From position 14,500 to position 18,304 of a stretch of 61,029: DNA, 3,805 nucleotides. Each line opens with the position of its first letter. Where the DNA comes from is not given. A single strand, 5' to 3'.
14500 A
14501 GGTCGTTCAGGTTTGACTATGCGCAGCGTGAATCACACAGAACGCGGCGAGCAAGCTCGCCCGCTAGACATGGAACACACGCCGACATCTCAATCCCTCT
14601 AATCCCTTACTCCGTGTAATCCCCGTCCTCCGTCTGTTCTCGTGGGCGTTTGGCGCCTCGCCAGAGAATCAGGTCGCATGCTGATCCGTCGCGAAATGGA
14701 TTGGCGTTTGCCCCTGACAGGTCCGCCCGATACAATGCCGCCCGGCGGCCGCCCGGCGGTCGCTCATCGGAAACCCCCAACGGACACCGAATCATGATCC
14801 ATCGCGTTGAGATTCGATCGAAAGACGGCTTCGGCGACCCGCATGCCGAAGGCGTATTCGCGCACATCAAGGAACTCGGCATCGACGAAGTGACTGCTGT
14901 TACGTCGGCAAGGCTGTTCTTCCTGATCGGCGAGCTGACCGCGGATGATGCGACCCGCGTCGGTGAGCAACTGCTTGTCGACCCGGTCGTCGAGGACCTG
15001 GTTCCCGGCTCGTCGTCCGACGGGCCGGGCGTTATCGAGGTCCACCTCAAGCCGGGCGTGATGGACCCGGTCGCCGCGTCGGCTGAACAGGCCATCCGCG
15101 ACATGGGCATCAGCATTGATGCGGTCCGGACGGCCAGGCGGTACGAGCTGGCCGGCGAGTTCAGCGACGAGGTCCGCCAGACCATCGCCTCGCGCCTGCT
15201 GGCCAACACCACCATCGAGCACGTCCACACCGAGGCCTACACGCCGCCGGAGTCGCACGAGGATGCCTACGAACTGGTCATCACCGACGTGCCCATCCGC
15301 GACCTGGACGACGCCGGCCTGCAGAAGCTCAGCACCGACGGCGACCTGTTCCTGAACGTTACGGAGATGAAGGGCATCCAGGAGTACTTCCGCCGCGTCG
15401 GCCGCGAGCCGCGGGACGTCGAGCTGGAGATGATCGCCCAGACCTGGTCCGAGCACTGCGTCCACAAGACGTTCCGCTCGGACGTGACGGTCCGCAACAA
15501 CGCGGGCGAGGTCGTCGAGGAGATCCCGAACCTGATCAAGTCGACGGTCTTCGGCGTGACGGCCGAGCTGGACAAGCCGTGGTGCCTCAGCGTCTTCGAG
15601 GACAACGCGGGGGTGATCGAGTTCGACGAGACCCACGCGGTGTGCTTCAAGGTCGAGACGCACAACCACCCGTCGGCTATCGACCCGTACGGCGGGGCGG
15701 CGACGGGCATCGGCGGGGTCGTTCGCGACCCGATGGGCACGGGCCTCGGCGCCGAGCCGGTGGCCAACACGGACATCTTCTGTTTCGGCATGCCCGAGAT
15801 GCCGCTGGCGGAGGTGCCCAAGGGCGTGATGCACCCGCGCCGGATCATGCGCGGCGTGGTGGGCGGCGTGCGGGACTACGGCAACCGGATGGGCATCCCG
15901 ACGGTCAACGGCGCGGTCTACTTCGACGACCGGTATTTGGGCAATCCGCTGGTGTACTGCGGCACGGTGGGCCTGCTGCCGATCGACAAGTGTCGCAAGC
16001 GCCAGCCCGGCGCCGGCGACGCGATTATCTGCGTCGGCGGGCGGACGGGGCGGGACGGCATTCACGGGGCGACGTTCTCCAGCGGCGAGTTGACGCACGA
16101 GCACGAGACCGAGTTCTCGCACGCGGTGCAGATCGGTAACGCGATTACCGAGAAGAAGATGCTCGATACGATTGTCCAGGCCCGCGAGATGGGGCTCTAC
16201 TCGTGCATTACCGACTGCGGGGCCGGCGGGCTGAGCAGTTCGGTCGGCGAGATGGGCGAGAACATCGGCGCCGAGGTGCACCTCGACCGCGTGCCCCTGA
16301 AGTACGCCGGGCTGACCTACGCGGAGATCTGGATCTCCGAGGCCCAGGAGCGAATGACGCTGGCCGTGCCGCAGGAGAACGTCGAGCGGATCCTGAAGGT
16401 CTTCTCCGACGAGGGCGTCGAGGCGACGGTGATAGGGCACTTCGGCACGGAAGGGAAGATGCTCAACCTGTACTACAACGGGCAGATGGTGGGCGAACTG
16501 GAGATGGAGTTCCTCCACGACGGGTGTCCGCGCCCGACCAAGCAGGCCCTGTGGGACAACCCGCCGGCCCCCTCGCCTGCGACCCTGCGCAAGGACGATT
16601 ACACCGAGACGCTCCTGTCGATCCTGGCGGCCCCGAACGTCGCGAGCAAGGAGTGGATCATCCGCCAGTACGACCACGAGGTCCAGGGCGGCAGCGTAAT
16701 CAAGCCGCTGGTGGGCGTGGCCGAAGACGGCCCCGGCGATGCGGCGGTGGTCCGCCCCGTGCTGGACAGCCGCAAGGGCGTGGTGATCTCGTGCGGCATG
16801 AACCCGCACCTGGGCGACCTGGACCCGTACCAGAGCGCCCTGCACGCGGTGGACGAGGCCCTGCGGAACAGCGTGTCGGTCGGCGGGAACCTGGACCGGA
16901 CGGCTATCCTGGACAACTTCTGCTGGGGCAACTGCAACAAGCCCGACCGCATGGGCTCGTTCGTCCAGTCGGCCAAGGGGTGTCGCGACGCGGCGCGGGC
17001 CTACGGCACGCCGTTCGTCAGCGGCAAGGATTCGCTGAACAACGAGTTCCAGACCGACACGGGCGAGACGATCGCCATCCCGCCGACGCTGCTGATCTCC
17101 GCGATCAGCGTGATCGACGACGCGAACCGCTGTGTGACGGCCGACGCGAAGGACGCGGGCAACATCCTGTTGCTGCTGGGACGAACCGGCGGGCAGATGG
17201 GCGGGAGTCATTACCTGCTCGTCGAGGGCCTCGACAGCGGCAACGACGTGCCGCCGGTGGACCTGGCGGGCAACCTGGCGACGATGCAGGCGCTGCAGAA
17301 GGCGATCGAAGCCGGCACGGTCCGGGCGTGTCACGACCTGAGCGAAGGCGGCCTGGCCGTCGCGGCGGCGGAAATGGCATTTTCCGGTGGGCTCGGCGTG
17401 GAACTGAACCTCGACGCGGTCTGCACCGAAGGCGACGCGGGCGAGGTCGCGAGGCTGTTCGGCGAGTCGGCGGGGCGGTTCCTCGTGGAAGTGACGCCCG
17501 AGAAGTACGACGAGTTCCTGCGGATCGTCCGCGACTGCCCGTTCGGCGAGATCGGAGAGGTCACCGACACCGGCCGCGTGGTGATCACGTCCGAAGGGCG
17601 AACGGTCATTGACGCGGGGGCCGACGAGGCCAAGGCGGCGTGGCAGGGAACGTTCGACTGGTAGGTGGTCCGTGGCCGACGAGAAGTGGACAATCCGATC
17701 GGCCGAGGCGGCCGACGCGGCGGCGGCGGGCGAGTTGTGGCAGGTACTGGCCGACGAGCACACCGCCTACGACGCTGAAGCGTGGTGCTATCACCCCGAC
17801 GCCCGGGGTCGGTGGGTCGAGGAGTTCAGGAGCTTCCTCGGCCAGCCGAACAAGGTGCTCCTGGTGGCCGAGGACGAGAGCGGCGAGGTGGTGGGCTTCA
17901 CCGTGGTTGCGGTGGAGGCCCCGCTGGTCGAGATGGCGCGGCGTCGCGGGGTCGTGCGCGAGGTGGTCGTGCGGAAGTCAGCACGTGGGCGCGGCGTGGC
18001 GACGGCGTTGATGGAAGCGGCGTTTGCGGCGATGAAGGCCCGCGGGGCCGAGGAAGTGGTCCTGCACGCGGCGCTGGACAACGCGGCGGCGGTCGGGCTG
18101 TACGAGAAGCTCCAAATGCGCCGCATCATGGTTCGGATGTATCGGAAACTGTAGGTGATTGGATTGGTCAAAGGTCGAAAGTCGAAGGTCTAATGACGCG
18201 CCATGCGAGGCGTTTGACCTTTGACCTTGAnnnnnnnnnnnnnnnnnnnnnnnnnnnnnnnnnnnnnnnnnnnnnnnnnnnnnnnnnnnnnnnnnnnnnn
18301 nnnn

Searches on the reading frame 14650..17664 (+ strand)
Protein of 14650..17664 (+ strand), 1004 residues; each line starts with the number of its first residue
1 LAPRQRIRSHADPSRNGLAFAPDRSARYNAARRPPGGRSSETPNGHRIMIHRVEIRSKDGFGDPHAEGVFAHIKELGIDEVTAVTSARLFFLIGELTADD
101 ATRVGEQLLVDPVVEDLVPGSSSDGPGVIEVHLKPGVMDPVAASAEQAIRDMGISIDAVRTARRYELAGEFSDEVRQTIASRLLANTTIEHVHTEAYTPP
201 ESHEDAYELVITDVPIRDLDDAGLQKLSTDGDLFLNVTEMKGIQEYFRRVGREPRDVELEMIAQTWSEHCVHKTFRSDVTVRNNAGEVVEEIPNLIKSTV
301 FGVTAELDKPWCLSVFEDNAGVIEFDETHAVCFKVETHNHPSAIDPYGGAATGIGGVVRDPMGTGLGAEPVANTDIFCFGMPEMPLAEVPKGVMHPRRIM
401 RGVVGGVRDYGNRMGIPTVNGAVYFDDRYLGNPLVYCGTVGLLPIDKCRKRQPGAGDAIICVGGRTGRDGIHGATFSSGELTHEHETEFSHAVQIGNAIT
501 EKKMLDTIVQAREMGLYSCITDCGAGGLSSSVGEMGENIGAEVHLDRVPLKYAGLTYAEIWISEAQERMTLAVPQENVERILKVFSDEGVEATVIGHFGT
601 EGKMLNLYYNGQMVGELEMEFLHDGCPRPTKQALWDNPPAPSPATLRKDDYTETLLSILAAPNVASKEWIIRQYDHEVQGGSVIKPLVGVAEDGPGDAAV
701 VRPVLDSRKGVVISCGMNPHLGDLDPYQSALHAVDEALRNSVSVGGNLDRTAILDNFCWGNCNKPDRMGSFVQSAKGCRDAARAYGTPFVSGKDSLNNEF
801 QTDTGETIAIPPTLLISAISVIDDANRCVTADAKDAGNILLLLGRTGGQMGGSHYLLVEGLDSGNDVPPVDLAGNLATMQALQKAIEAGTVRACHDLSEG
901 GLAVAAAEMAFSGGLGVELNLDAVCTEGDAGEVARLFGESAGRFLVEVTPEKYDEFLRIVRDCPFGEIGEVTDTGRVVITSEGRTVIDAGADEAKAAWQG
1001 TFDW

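Call 75: search_protein_families(library=pfam, proteins=[window:14650-17664:+], max_evalue=0.0001)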
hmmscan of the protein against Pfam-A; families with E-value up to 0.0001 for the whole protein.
window:14650-17664:+ (1004 aa): 5 families
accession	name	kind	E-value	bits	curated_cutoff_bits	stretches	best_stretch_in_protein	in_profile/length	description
PF02769.27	AIRS_C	-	9.1e-52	175.8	23.1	2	455-601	2-148/156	AIR synthase related protein, C-terminal domain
PF00586.29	AIRS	-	4.3e-31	108.1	24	2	318-442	2-111/112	AIR synthase related protein, N-terminal domain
PF18072.6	FGAR-AT_linker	-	5.6e-18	65.6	26.6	1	224-273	1-50/50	Formylglycinamide ribonucleotide amidotransferase linker domain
PF02700.19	PurS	-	1.9e-16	60.4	22.2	2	129-195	4-76/77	Phosphoribosylformylglycinamidine (FGAM) synthase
PF22689.1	FGAR-AT_PurM_N-like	-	4.8e-05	23.6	27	1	666-819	1-158/160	FGAR-AT PurM_N-like domain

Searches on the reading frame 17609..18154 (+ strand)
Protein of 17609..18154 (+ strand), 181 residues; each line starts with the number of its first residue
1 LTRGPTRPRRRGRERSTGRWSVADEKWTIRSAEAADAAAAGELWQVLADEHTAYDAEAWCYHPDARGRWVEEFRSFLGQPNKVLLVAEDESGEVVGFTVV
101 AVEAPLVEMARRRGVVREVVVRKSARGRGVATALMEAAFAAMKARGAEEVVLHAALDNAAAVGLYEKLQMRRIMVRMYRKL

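Call 13: search_protein_families(library=pfam, proteins=[window:17609-18154:+], max_evalue=0.01)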
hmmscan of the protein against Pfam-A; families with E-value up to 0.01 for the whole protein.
window:17609-18154:+ (181 aa): 7 families
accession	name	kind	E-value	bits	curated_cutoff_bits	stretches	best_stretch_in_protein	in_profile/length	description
PF00583.31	Acetyltransf_1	-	1.1e-18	68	20.7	1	54-168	5-114/116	Acetyltransferase (GNAT) family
PF13508.13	Acetyltransf_7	-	8.1e-13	49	27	1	81-168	2-80/84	Acetyltransferase (GNAT) domain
PF13673.13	Acetyltransf_10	-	1.1e-08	35.5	23.6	1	72-173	21-110/128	Acetyltransferase (GNAT) domain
PF13527.13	Acetyltransf_9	-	3.1e-07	30.9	25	1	68-167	29-121/127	Acetyltransferase (GNAT) domain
PF13302.13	Acetyltransf_3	-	1.1e-06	29.8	25.4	1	28-171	3-138/138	Acetyltransferase (GNAT) domain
PF08445.16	FR47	-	1.5e-06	28.5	22.1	1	111-175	19-82/86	FR47-like protein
PF14542.12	Acetyltransf_CG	-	0.00065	20.2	30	1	116-147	27-58/80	GCN5-related N-acetyl-transferase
